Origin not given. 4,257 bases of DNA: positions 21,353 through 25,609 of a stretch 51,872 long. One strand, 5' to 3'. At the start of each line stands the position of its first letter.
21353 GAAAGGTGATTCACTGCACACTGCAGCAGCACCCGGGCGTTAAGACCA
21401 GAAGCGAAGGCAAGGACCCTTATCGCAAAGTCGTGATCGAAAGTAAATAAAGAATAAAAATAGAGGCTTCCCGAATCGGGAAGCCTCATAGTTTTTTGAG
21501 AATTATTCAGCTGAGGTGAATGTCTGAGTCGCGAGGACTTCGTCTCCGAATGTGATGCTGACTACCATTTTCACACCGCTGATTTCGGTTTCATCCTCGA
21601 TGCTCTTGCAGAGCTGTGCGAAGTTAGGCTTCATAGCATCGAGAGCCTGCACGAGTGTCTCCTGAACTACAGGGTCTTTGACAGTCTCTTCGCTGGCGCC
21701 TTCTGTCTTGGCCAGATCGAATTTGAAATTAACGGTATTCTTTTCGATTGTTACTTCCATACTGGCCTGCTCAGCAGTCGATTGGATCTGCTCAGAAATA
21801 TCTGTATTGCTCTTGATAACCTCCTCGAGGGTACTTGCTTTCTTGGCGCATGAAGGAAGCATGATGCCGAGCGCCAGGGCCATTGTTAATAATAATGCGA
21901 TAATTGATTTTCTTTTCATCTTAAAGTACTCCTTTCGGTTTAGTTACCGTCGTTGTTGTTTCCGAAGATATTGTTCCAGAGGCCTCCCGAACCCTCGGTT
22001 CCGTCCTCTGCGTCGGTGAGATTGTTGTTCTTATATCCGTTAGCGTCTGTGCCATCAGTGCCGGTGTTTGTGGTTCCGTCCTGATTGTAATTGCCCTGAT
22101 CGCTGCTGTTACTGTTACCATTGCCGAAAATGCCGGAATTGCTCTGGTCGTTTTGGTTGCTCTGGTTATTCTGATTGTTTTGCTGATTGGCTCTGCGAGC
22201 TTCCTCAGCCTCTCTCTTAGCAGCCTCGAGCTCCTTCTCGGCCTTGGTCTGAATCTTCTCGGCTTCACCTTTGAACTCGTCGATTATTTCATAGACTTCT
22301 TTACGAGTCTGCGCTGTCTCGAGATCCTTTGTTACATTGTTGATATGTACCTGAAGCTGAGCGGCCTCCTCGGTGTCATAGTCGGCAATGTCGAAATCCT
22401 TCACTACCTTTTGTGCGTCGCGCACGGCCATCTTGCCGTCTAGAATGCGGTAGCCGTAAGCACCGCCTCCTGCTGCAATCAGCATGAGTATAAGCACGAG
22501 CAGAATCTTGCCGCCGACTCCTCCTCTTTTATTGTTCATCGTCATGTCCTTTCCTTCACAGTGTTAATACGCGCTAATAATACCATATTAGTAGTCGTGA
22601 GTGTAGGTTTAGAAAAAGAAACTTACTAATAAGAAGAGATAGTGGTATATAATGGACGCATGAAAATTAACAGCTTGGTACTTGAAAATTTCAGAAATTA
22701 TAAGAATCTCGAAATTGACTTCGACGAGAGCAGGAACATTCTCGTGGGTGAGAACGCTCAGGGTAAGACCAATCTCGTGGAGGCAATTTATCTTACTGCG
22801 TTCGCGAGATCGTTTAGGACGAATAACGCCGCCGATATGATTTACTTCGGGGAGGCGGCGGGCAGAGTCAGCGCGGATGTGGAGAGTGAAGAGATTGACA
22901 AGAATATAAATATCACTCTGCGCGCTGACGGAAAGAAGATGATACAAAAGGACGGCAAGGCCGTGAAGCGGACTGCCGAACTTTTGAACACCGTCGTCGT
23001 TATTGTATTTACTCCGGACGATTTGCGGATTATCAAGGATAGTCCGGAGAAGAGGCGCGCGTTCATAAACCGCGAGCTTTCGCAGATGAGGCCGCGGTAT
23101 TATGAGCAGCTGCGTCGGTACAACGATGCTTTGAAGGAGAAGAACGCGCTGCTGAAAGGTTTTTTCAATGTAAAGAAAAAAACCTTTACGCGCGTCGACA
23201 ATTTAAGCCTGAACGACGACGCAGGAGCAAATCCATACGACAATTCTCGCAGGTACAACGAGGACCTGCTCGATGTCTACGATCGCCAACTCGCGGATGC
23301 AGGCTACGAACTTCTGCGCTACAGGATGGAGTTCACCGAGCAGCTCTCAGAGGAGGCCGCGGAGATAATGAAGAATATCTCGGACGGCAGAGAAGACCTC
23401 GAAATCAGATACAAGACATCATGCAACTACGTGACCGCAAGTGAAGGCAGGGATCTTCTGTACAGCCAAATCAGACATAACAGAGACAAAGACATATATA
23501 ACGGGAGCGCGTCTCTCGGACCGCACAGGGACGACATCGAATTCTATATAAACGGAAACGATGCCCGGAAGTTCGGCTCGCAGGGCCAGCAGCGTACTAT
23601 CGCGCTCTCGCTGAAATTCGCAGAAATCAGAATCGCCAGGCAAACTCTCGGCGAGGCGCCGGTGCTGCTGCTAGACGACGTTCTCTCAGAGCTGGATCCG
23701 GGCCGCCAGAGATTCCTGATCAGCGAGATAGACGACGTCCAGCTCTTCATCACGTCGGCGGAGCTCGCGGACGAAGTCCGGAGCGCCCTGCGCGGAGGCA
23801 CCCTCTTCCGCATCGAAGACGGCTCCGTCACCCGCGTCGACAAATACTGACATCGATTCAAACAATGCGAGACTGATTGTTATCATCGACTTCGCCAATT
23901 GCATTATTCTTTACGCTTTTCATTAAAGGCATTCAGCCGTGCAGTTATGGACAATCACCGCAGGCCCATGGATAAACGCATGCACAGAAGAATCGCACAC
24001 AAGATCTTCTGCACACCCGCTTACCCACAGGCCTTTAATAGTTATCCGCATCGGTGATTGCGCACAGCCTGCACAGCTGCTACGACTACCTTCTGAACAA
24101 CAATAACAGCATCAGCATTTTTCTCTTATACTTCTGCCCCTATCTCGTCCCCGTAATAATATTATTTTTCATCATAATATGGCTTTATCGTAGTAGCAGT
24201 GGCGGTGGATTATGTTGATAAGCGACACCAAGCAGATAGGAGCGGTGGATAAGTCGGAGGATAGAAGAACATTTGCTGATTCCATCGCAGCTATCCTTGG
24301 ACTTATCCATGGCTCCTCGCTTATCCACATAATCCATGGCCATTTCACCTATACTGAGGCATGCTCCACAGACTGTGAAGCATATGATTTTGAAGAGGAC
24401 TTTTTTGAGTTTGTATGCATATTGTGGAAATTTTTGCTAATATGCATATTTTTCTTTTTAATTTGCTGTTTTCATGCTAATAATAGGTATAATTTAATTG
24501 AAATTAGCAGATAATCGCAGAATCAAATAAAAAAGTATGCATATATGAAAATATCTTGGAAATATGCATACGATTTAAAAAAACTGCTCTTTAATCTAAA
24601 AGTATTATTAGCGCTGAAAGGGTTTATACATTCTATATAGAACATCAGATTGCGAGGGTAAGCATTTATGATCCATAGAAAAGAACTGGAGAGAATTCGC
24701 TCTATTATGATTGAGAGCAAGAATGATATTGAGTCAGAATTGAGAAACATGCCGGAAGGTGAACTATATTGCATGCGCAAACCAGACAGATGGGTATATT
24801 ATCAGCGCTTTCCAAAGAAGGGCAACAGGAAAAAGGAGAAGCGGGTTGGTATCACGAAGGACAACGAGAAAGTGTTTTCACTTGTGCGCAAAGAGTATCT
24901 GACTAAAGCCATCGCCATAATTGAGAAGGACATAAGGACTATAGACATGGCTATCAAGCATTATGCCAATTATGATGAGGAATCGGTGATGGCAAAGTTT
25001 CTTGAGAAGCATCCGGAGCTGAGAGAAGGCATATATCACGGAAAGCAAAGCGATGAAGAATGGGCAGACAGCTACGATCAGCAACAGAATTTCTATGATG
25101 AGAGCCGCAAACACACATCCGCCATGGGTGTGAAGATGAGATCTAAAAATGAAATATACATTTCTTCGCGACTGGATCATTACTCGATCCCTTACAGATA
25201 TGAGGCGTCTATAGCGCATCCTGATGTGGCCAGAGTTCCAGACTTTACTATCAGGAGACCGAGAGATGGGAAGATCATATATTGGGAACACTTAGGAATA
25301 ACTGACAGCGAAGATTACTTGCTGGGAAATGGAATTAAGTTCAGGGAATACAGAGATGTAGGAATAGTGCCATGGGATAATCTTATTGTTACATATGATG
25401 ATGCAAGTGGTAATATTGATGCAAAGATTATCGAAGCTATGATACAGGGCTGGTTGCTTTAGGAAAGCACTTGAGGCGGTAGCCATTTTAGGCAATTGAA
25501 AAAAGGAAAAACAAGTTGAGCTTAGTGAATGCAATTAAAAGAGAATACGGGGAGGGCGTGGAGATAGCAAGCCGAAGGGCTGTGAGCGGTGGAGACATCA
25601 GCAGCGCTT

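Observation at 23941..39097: Diverged inverted-repeat pair of DnaA-box-rich non-coding elements brackets a 14-kb block containing gyrB-gyrA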

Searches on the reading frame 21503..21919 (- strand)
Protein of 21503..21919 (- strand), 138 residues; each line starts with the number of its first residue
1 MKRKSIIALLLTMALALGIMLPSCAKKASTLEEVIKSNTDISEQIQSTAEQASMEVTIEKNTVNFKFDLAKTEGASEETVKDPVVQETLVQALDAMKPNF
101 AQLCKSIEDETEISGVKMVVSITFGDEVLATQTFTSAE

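Call 7: search_protein_families(library=pfam, proteins=[window:21503-21919:-])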
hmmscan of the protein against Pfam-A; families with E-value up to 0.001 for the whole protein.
window:21503-21919:- (138 aa): 1 family
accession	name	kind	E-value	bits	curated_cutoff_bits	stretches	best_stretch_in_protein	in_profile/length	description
PF16146.10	DUF4854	-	2.2e-07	31.6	28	1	40-124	13-91/102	Domain of unknown function (DUF4854)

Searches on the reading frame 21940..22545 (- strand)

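Call 7: search_protein_families(library=pfam, proteins=[window:21940-22545:-])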
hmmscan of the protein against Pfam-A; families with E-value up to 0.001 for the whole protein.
window:21940-22545:- (201 aa): 1 family
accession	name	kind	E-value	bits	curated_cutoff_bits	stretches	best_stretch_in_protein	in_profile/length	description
PF03985.18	Paf1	-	0.00048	19.7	24.7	1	32-136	309-404/418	Paf1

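Call 25: search_protein_families(library=ncbifam, proteins=[window:21940-22545:-], max_evalue=0.1)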
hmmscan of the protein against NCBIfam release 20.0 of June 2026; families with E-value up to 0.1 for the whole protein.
window:21940-22545:- (201 aa): 6 families
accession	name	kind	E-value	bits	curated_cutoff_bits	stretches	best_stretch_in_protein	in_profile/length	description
NF010396.0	PRK13824.1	domain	0.0012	17.8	390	1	40-149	175-283/404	replication protein C domain-containing protein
NF047368.1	collar_FlbB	equivalog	0.0061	16.4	110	1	13-133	2-119/193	periplasmic-type flagellar collar protein FlbB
NF040607.1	mycolic_Pks13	equivalog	0.0074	13.7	2100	1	35-145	1204-1304/1680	polyketide synthase Pks13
NF040974.1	RepABC_RepC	equivalog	0.0079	15.5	150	1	42-143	177-277/393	plasmid replication protein RepC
TIGR01069.2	mutS2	equivalog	0.059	11.7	400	1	57-135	535-615/790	endonuclease MutS2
NF005198.1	PRK06669.1-3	equivalog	0.095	11.9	200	0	58-152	44-155/299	flagellar assembly protein FliH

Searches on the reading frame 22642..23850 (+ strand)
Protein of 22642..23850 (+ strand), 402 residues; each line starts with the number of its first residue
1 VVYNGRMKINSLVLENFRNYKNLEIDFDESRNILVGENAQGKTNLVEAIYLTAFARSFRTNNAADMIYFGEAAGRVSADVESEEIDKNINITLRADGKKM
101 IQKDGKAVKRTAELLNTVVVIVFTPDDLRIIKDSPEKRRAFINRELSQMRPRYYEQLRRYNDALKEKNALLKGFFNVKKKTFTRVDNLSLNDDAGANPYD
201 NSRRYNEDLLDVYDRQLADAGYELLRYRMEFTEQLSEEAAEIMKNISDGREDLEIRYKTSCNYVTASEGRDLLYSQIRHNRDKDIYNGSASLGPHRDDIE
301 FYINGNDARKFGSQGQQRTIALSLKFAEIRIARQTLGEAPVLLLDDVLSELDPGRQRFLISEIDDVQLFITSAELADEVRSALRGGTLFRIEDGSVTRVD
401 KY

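Call 7: search_protein_families(library=pfam, proteins=[window:22642-23850:+])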
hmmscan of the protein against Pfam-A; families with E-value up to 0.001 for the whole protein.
window:22642-23850:+ (402 aa): 5 families
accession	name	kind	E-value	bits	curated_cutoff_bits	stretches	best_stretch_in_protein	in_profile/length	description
PF02463.25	SMC_N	-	1.2e-20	74.3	40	1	9-372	2-196/220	RecF/RecN/SMC N terminal domain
PF13175.12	AAA_15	-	1.9e-13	51.2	32.1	1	7-188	1-187/374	AAA ATPase domain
PF13476.12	AAA_23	-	1.1e-12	49.4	27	1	11-209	1-155/201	AAA domain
PF13304.12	AAA_21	-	3.8e-06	27.6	27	1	32-371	2-296/304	AAA domain, putative AbiEii toxin, Type IV TA system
PF13514.12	AAA_27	-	0.00022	21.3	22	1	7-109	1-103/206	AAA domain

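Call 15: find_encoding_contigs(protein=window:22660-23850:+, flank=10000, max_places=10)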
Protein window:22660-23850:+ (396 aa): 2 contigs read that carry it; 1 place shown.
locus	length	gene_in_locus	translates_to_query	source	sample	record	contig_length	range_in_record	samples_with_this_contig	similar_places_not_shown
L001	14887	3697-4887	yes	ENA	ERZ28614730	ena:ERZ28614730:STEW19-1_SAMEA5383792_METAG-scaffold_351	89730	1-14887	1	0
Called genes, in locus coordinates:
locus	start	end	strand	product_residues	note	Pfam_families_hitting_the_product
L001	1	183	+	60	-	?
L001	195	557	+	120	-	PF00825:Ribonuclease_P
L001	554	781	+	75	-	PF01809:YidD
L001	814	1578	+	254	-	PF02096:60KD_IMP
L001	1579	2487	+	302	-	PF14804:Jag_N, PF13083:KH_KhpA-B, PF01424:R3H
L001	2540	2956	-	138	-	PF16146:DUF4854 (weak)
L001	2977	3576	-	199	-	-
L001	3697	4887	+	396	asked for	PF02463:SMC_N, PF13175:AAA_15, PF13476:AAA_23, PF13304:AAA_21 (faint)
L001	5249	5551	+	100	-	-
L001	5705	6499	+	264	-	-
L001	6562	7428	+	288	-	PF03881:Fructosamin_kin, PF01636:APH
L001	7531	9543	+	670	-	PF07969:Amidohydro_3 (faint), PF01979:Amidohydro_1, PF13382:Adenine_deam_C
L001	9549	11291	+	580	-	PF01979:Amidohydro_1, PF07969:Amidohydro_3 (weak), PF13382:Adenine_deam_C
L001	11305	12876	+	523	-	-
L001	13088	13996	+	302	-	PF05685:Uma2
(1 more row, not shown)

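Call 16: find_related_loci(query=window:22660-23847:+, collection=genome_contigs, flank=10000)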
Query window:22660-23847:+ (396 aa) in genome_contigs; peptide patterns used: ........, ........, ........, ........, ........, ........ (x = any residue, [..] = any of these).
239 stretches matched a pattern; 101 encode a relative of the query (tblastn E <= 1e-3); the best 80 are kept; 78 distinct loci.
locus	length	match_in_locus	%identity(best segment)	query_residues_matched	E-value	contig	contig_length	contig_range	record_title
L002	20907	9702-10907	88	1-396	0e+0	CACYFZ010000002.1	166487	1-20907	MAG: uncultured Clostridiales bacterium isolate RUG11913 genome assembly, contig: RUG11913_asm_2, whole genome shotgun s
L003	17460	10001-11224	87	1-396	0e+0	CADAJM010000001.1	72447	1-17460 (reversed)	MAG: uncultured Clostridiales bacterium isolate RUG13350 genome assembly, contig: RUG13350_asm_1, whole genome shotgun s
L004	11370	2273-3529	84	1-396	0e+0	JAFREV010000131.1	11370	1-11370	MAG: Mogibacterium sp. isolate RGIG2405 Goat_Ileum-5__c81901, whole genome shotgun sequence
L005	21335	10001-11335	77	1-396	0e+0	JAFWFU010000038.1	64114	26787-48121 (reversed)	MAG: Mogibacterium sp. isolate RGIG5700 Sheep_Duodenum.Co__c1013199, whole genome shotgun sequence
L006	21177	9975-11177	78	1-396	0e+0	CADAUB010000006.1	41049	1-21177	MAG: uncultured Clostridiales bacterium isolate RUG13623 genome assembly, contig: RUG13623_asm_6, whole genome shotgun s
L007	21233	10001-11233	76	1-396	0e+0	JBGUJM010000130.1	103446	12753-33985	MAG: Anaerovoracaceae bacterium isolate ruminal_MAG_303 ruminal_MAG_303_contig_0130, whole genome shotgun sequence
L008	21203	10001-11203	78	1-396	0e+0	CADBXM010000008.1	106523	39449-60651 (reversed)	MAG: uncultured Clostridiales bacterium isolate RUG14393 genome assembly, contig: RUG14393_asm_8, whole genome shotgun s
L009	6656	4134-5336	77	1-396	0e+0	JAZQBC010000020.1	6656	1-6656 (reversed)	MAG: Anaerovoracaceae bacterium isolate T1900044642_TS20190108.MAGScoT_cleanbin_000008 SGB_1276_k141_8328, whole genome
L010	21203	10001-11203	78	1-396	0e+0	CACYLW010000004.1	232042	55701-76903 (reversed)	MAG: uncultured Clostridiales bacterium isolate RUG12063 genome assembly, contig: RUG12063_asm_4, whole genome shotgun s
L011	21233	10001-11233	76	1-396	0e+0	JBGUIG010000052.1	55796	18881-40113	MAG: Anaerovoracaceae bacterium isolate ruminal_MAG_332 ruminal_MAG_332_contig_0052, whole genome shotgun sequence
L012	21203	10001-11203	77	1-396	0e+0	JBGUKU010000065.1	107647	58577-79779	MAG: Anaerovoracaceae bacterium isolate ruminal_MAG_273 ruminal_MAG_273_contig_0065, whole genome shotgun sequence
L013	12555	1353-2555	77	1-396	0e+0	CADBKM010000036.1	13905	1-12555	MAG: uncultured Clostridiales bacterium isolate RUG14057 genome assembly, contig: RUG14057_asm_36, whole genome shotgun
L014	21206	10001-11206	77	1-396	0e+0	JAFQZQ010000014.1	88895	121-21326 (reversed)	MAG: Mogibacterium sp. isolate RGIG2296 Goat_Duodenum-6__c75911, whole genome shotgun sequence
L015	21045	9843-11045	77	1-396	0e+0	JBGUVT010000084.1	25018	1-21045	MAG: Anaerovoracaceae bacterium isolate ruminal_MAG_94 ruminal_MAG_94_contig_0084, whole genome shotgun sequence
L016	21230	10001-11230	76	1-396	0e+0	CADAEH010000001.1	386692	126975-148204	MAG: uncultured Clostridiales bacterium isolate RUG13222 genome assembly, contig: RUG13222_asm_1, whole genome shotgun s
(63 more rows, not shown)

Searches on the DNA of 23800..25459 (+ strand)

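Call 56: search_rna_families(source=window, start=23800, end=24700, threshold=evalue, max_evalue=10)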
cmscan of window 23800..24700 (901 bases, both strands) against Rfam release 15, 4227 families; matches with E-value up to 10: 9.
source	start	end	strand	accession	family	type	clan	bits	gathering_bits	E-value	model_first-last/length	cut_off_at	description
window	24433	24551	+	RF04134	MIR7504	Gene; miRNA;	-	24.6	83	0.092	1-124/124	no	MIR7504 microRNA precursor family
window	24433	24551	-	RF04134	MIR7504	Gene; miRNA;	-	19.5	83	1.7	1-124/124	no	MIR7504 microRNA precursor family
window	24225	24332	+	RF00690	MIR408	Gene; miRNA;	-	18.4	64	0.13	1-126/126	no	MIR408 microRNA precursor family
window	24230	24326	+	RF04164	MIR1507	Gene; miRNA;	-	18.1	73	0.45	1-107/107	no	MIR1507 microRNA precursor family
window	24134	24199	-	RF01160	sn2841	Gene; snRNA; snoRNA; CD-box;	-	17.6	45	1.3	1-72/72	no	Small nucleolar RNA sn2841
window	24443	24541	-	RF04099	MIR837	Gene; miRNA;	-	16.9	117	2.7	1-122/122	no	MIR837 microRNA precursor family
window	24404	24582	+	RF04130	MIR7996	Gene; miRNA;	-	15.9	119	5.3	1-190/190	no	MIR7996 microRNA precursor family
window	24250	24285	+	RF03001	leuA-Halobacteria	Cis-reg;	-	15.8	47.9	1.6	1-53/53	no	leuA-Halobacteria RNA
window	24229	24325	-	RF00690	MIR408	Gene; miRNA;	-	13.9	64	3.2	1-126/126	no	MIR408 microRNA precursor family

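Call 62: search_dna_similar(query=window:23900-24360:+, collection=plasmids, mode=distant, max_evalue=0.001)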
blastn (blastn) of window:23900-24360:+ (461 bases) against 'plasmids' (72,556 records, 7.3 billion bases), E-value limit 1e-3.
No match.

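Call 81: search_rna_families(sources=[L087, L092, L096, L098, L091, L086, L080, L083], threshold=gathering)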
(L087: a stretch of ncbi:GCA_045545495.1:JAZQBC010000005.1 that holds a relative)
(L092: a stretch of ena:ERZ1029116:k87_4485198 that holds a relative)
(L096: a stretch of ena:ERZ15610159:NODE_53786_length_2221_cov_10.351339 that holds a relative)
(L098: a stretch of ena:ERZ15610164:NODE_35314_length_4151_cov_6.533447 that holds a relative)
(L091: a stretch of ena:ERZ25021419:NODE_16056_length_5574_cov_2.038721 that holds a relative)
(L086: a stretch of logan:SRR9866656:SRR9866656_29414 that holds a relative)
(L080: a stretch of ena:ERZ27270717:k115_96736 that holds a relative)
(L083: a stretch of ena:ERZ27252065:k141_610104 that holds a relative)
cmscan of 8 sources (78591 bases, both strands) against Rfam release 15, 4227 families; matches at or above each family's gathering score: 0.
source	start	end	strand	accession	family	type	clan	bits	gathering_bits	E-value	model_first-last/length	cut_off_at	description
